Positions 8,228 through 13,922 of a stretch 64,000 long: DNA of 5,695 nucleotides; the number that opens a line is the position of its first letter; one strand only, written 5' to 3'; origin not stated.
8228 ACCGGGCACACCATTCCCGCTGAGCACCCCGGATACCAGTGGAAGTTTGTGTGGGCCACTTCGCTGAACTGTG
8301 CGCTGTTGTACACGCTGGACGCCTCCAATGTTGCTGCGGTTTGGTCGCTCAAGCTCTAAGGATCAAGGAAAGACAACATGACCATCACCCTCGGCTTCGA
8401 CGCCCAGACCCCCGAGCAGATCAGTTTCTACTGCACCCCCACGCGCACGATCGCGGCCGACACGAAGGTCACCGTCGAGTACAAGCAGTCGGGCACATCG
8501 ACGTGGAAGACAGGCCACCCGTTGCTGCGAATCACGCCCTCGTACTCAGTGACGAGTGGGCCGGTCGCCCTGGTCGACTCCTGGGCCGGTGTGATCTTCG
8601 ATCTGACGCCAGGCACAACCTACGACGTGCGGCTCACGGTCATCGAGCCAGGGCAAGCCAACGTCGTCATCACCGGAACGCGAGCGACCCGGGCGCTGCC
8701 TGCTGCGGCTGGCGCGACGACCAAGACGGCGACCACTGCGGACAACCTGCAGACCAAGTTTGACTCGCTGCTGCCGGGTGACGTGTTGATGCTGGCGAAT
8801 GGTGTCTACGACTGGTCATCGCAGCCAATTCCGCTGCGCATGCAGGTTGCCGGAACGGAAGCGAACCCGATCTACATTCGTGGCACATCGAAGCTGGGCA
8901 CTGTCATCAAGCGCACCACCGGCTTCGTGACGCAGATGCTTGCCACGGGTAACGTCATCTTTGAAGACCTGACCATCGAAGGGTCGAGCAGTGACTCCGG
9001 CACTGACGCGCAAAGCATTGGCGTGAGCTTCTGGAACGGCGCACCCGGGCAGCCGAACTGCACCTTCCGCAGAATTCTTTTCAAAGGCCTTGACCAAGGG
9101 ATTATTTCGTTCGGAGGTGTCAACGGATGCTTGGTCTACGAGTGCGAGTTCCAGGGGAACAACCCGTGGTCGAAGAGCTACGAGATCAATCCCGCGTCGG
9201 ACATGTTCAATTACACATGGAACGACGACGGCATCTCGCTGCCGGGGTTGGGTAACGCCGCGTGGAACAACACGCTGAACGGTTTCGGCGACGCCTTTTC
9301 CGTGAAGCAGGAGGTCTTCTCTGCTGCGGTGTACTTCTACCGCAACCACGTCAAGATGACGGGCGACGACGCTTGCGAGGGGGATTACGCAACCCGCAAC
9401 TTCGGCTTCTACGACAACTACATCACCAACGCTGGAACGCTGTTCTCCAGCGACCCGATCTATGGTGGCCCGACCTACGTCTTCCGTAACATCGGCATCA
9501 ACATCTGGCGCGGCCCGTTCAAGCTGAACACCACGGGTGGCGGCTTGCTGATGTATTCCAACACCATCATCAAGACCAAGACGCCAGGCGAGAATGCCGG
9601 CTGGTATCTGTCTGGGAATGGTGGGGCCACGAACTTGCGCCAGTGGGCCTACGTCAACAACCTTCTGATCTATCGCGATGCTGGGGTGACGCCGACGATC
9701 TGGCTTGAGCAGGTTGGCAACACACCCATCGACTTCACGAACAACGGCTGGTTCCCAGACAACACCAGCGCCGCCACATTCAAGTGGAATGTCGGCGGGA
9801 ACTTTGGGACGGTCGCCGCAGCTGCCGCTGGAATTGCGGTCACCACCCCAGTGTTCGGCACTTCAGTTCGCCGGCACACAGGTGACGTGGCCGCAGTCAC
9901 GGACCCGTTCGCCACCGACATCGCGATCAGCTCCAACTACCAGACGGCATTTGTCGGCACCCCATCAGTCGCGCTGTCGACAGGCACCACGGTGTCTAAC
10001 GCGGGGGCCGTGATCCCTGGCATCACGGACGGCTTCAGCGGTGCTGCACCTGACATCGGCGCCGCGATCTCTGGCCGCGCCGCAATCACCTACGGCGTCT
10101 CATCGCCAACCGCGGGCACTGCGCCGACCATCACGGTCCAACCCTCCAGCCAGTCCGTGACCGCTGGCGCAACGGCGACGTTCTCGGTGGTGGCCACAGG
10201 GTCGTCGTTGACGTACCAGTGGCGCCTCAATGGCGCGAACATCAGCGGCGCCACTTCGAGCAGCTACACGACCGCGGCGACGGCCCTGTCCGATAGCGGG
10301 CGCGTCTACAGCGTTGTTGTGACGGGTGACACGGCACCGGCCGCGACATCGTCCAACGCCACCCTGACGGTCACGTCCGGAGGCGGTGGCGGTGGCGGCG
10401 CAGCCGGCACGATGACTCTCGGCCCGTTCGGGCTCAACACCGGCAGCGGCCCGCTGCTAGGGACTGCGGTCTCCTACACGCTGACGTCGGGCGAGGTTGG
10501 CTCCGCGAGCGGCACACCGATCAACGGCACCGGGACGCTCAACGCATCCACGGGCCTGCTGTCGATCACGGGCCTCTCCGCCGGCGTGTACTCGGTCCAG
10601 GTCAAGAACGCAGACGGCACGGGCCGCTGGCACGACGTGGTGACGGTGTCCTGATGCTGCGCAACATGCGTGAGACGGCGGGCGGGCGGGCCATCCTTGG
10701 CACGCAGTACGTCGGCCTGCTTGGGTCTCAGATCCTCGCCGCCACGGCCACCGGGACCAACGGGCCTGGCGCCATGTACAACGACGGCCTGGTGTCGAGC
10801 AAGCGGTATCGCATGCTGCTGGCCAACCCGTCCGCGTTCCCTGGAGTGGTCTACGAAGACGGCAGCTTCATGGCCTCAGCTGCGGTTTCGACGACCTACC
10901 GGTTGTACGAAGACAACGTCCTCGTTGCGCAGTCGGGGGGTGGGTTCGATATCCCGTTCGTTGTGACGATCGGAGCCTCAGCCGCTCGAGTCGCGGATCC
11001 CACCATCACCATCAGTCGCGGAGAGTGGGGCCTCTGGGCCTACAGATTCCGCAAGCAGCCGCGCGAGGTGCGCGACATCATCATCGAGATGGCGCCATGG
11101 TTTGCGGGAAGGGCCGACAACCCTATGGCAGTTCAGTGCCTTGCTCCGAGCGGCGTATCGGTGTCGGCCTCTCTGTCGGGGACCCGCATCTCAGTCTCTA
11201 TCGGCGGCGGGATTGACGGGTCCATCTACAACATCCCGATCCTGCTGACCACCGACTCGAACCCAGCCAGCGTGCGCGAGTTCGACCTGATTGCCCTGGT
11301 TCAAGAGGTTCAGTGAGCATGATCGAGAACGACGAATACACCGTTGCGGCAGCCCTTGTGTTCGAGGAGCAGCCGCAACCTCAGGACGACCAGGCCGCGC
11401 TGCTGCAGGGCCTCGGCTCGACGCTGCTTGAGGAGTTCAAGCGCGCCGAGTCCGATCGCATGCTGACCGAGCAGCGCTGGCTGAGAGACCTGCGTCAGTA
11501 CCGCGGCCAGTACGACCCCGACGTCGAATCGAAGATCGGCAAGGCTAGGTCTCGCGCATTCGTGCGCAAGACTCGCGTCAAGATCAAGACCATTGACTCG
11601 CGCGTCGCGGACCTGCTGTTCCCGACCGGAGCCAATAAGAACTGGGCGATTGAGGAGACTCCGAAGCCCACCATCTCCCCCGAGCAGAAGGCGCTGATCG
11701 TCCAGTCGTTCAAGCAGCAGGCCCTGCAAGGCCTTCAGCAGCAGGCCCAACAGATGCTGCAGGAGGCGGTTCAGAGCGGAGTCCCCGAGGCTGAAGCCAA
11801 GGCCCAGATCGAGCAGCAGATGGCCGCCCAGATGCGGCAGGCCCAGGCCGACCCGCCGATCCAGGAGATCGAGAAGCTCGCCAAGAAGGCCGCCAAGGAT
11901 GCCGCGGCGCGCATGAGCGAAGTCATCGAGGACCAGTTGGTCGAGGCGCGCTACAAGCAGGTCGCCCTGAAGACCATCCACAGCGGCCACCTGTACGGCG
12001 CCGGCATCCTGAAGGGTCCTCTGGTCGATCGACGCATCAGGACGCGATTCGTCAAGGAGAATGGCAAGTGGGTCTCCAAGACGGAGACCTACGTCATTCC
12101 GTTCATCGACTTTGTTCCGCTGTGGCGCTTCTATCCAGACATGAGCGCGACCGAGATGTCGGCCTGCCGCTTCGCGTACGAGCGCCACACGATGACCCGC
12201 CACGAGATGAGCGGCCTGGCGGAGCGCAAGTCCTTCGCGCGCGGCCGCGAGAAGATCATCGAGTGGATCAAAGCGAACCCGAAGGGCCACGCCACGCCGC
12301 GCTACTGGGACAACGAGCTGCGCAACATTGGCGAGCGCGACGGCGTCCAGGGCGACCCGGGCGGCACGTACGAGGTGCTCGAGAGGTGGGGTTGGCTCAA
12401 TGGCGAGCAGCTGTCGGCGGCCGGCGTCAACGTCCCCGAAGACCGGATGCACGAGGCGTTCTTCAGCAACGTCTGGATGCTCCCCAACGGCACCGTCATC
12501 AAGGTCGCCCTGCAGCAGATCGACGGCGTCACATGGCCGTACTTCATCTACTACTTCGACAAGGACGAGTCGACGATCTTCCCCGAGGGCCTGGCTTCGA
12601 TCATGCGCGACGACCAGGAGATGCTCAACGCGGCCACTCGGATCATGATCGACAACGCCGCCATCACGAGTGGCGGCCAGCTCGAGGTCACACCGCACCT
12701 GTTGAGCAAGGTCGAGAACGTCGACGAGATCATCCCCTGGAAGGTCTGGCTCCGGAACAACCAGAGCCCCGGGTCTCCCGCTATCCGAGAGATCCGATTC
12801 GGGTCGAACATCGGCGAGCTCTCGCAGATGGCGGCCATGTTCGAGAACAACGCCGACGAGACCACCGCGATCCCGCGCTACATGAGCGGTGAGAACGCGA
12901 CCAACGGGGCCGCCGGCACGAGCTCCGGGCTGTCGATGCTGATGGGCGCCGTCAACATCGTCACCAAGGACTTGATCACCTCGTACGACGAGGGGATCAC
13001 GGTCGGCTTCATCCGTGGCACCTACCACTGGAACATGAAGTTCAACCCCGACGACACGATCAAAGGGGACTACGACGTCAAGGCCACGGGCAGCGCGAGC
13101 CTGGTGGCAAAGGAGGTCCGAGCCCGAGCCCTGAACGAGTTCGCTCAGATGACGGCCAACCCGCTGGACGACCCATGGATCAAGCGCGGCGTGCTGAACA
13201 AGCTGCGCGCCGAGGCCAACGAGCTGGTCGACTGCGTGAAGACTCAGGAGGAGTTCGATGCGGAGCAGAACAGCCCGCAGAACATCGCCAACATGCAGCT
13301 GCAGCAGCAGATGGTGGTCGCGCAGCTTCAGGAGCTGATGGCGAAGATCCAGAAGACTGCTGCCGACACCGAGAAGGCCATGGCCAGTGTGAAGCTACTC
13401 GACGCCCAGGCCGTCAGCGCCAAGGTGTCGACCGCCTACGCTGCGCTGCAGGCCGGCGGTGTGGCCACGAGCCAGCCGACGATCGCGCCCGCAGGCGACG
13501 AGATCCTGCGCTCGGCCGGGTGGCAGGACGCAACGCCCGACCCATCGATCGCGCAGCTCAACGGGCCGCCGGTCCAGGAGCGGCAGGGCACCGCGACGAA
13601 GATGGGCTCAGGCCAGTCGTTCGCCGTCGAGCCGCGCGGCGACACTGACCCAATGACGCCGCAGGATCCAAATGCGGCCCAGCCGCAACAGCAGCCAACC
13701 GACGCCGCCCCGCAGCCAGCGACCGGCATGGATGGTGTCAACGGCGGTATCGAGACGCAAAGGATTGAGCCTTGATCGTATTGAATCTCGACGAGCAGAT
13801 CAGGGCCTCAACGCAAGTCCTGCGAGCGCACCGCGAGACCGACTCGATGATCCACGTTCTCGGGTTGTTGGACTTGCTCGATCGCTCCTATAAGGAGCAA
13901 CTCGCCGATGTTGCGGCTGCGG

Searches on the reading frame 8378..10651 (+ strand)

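Call 12: search_protein_families(library=phrogs, proteins=[window:8378-10651:+], max_evalue=0.001)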
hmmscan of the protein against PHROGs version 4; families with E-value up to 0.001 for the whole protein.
window:8378-10651:+ (758 aa): 5 families
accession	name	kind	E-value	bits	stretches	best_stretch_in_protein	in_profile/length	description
phrog_3995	-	tail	2.8e-13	50.8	1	581-666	123-206/294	tail protein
phrog_4069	-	head and packaging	4.5e-08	34.2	1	586-664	36-115/116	Hoc-like head decoration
phrog_2973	-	head and packaging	1e-06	29.4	1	582-668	193-285/310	Hoc-like head decoration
phrog_853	-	tail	6.7e-06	26.5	1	576-666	158-253/254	major tail protein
phrog_20917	-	unknown function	7.7e-06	26.1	1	580-662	116-196/418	-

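Call 79: search_protein_families(library=pfam, proteins=[window:8378-10651:+], max_evalue=0.001)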
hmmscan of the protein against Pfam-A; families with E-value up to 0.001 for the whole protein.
window:8378-10651:+ (758 aa): 1 family
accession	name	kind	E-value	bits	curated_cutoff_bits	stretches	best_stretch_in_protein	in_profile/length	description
PF13927.12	Ig_3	-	3e-06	28.1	30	1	583-641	2-70/78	Immunoglobulin domain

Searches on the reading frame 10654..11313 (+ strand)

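Call 12: search_protein_families(library=phrogs, proteins=[window:10654-11313:+], max_evalue=0.001)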
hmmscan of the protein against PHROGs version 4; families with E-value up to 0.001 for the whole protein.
window:10654-11313:+ (220 aa): 1 family
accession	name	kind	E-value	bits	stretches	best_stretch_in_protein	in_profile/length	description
phrog_4137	-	unknown function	0.00037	20.8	1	130-205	260-337/349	-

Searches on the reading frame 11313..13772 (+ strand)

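Call 12: search_protein_families(library=phrogs, proteins=[window:11313-13772:+], max_evalue=0.001)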
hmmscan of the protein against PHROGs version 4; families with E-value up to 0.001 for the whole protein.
window:11313-13772:+ (820 aa): 3 families
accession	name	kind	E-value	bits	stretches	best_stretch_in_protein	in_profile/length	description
phrog_332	-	connector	3.8e-26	92.6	1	37-692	13-548/560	head-tail adaptor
phrog_1216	-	head and packaging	5e-08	32.9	1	263-699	212-647/714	portal protein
phrog_156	-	head and packaging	0.00012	21.6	1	370-532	258-421/681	portal protein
